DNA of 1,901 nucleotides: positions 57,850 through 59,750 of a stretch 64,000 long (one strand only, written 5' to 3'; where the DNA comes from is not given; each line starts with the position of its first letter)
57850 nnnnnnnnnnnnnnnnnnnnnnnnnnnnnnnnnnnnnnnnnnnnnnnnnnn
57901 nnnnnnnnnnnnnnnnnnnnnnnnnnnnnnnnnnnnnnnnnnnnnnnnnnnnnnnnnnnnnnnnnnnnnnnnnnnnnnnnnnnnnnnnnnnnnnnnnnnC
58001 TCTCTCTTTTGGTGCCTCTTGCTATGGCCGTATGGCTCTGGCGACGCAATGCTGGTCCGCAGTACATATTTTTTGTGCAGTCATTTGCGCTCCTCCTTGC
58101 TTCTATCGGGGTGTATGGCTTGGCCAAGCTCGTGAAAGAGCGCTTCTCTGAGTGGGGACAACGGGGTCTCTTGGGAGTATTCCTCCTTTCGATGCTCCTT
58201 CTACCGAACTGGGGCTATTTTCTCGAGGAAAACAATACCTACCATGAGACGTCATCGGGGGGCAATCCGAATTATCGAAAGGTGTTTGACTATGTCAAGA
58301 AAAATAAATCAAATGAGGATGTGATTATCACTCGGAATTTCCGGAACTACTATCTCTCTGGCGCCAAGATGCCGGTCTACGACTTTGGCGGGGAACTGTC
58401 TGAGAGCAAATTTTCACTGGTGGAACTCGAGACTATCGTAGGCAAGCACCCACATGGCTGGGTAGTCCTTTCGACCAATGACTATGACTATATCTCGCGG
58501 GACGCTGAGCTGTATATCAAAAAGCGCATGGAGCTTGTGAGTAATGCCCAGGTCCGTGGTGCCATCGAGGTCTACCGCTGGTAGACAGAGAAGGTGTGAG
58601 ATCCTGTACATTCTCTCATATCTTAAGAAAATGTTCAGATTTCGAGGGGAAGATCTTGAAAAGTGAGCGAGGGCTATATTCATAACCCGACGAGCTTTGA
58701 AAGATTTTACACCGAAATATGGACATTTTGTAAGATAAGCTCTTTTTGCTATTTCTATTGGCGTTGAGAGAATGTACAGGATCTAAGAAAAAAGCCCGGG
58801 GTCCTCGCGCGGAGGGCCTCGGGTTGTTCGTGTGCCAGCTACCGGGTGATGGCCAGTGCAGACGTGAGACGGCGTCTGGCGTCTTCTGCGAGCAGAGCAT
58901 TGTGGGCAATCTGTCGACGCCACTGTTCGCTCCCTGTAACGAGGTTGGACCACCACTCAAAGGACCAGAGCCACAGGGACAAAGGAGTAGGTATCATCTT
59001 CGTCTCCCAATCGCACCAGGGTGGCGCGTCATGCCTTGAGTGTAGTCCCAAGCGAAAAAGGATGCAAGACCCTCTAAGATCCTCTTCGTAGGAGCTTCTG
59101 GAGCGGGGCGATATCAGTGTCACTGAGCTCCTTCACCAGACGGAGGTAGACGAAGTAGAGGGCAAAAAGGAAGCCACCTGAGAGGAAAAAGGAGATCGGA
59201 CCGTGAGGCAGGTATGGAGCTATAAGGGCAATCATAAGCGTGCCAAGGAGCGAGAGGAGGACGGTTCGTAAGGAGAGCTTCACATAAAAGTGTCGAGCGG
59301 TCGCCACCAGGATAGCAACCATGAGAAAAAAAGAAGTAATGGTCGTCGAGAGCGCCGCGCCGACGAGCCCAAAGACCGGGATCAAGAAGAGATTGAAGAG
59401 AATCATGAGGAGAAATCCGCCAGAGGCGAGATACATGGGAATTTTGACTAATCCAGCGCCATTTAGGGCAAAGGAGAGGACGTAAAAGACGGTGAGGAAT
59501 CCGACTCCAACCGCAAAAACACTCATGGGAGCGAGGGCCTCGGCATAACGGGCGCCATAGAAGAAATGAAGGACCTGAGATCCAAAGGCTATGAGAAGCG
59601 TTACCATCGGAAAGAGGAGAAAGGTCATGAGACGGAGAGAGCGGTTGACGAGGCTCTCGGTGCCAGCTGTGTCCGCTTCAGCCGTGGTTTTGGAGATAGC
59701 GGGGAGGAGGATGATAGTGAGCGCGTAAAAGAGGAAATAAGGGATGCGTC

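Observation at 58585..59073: Unusually long convergent intergenic region with an IR-bounded 187 bp element, a strong hairpin and a 240 bp GC-rich unexplained tract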

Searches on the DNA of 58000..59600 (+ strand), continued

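Call 44: search_with_rna_model(model_id=R1, sources=[window, L004, L008, L009, L010, L011, L012, L013, L014, L015, L016, L017, L018, L019, L020, L021, L022, L023, L024, L025, L026, L027, L028, L029, L030, L031, L032, L033, L034, L035, L036, L037, L038, L039, L040, L041, L042, L043, L044, L045, L046, L047, L048, L049, L050, L051, L052, L053, L054, L055, L056, L057, L058, L059, L060, L061, L062, L063, L064, L065, L066, L067, L068, L069, L070, L071, L072, L073, L074, L075, L076, L077, L078, L079, L080, L081, L082, L083, L084, L085, L086, L087, L088, L089], max_evalue=10, show_alignments=4)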
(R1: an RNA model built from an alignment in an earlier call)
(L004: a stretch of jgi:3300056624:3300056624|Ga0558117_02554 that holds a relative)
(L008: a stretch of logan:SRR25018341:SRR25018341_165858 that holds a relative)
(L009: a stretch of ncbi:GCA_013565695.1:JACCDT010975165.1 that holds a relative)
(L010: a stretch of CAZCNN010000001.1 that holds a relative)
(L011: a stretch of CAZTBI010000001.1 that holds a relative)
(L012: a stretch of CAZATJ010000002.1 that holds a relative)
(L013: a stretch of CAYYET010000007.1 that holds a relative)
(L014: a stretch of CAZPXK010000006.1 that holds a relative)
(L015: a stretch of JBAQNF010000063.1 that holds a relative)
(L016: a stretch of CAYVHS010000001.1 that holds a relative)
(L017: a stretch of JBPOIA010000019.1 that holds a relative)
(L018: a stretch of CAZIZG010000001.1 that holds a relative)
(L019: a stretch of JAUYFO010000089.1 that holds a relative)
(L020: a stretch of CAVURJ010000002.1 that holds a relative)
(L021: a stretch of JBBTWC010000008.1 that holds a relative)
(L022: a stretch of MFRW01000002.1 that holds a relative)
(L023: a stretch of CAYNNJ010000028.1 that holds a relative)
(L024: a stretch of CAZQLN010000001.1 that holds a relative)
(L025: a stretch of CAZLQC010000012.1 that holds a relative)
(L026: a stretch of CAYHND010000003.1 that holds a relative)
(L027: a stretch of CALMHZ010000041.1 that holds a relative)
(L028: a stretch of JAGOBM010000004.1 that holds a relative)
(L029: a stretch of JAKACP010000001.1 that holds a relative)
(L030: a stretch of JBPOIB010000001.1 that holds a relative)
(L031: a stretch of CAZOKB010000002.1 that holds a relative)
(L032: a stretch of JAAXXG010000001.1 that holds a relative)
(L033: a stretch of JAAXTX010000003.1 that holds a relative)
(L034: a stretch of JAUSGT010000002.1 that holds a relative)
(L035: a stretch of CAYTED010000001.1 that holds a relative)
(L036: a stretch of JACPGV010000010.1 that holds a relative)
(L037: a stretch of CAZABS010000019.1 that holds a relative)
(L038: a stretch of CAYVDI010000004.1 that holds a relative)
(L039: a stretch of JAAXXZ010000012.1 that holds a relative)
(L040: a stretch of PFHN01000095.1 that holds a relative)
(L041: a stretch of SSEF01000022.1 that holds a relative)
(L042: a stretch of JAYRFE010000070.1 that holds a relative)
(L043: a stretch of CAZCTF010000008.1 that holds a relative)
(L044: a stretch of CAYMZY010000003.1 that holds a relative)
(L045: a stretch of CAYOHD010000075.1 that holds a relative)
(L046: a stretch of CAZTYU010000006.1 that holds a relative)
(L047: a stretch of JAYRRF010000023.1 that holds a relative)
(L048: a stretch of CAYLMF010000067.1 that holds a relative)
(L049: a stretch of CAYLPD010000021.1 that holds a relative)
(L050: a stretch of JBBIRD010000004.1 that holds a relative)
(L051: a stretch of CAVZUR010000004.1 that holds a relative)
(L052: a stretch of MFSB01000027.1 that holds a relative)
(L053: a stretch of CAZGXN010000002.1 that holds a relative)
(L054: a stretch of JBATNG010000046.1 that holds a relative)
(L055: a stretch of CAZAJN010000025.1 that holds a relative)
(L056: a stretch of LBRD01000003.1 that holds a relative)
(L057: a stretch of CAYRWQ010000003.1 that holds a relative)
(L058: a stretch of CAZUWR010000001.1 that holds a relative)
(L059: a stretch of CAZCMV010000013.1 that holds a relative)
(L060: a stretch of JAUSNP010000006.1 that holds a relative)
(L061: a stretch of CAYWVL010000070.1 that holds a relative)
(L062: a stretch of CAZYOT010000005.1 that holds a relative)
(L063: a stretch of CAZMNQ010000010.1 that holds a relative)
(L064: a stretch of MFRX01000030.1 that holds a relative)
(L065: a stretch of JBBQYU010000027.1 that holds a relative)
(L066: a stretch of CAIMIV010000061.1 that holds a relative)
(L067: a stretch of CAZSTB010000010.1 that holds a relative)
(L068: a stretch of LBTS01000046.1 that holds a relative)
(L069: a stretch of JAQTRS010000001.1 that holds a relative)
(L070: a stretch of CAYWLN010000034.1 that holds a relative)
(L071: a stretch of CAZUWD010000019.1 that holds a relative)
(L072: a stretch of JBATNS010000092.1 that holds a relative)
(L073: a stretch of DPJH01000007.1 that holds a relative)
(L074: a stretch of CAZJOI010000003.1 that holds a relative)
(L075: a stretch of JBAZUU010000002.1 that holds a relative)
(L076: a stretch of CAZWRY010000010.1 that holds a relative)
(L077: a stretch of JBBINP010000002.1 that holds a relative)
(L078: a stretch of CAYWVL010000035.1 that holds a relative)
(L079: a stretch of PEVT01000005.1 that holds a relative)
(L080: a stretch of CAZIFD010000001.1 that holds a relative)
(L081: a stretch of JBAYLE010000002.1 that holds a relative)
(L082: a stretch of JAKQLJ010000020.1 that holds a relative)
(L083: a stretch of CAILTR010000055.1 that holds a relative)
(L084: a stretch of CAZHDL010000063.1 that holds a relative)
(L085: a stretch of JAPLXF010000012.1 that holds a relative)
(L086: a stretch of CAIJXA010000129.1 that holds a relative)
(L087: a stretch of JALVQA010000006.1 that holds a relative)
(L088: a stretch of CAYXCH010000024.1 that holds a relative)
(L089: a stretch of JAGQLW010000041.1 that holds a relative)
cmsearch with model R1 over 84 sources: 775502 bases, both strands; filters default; matches with E-value up to 10: 6.
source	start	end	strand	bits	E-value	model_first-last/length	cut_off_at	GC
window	58599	58784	+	233.2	1.6e-52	1-186/186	no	0.37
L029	8412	8595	+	88.8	2.5e-18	1-186/186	no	0.36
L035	6069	6231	-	60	1.7e-11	1-186/186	no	0.44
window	58617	58737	-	36.9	4.9e-06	21-141/186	no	0.36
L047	2590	2653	+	12.4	3.1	1-186/186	no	0.42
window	27034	27110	+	11.1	6.2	1-186/186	no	0.35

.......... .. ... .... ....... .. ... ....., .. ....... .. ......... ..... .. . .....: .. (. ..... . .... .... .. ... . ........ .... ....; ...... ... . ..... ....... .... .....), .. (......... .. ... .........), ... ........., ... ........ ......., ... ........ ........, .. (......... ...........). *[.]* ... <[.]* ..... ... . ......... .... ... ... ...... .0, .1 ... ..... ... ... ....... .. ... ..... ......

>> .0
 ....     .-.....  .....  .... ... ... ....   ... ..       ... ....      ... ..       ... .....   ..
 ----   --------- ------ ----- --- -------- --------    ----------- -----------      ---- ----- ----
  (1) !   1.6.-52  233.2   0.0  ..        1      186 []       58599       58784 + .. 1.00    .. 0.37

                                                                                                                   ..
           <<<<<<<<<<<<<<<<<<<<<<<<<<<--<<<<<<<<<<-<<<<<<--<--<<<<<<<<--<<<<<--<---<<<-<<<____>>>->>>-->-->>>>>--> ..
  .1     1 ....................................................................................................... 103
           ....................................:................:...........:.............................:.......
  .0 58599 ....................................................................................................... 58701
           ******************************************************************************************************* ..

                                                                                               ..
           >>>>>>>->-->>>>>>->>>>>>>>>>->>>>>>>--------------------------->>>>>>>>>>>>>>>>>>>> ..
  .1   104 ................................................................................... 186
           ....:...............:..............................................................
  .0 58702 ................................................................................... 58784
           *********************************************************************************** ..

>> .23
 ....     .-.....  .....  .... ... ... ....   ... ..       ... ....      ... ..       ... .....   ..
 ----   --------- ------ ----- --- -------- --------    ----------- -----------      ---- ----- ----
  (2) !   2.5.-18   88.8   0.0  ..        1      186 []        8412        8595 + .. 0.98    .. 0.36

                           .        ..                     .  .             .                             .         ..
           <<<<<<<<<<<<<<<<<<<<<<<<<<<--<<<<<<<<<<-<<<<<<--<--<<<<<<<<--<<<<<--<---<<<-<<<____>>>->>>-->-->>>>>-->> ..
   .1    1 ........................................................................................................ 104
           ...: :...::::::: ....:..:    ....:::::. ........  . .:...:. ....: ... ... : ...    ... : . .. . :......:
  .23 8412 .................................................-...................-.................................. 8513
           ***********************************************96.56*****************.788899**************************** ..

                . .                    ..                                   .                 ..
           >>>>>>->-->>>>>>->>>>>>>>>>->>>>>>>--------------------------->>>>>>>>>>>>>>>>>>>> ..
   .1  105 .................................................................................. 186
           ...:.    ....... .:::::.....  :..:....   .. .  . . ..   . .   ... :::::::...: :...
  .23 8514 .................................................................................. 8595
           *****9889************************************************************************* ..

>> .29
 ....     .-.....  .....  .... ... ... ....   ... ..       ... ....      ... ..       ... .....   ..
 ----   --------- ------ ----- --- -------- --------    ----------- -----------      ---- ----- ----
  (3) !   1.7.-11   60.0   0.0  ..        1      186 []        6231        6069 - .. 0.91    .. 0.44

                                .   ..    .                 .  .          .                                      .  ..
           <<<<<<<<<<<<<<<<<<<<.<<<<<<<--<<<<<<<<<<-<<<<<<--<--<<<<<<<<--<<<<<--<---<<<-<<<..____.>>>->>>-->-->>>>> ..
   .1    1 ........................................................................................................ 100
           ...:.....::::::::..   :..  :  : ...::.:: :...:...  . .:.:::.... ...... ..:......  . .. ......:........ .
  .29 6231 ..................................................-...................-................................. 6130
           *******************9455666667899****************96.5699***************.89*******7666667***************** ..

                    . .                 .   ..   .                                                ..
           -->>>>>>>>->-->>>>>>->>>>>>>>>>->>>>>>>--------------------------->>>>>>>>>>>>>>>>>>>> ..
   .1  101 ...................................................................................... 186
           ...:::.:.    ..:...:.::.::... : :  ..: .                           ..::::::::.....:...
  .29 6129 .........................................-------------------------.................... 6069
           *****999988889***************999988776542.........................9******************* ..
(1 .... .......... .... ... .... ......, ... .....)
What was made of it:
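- A covariance model built from the window copy alone finds L029 8412-8595 (88.8 bits, E = 2.5e-18, full length) and L035 6231-6069 (60 bits, E = 1.7e-11) (call 44).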

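Call 45: search_with_rna_model(model_id=R1, sources=[window, L029, L035], max_evalue=1e-9, make_alignment=true)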
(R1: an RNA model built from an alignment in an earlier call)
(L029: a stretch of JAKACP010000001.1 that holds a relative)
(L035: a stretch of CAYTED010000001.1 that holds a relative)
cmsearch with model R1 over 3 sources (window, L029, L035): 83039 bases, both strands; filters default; matches with E-value up to 1e-9: 3.
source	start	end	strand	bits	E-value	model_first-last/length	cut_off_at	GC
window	58599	58784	+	233.2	1.7e-53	1-186/186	no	0.37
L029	8412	8595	+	88.8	2.7e-19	1-186/186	no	0.36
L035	6069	6231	-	60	1.8e-12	1-186/186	no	0.44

Alignment A4: 3 matches aligned to the model, 190 columns, each read 5' to 3' on its own strand. Consensus structure (alignment columns), stored with it:
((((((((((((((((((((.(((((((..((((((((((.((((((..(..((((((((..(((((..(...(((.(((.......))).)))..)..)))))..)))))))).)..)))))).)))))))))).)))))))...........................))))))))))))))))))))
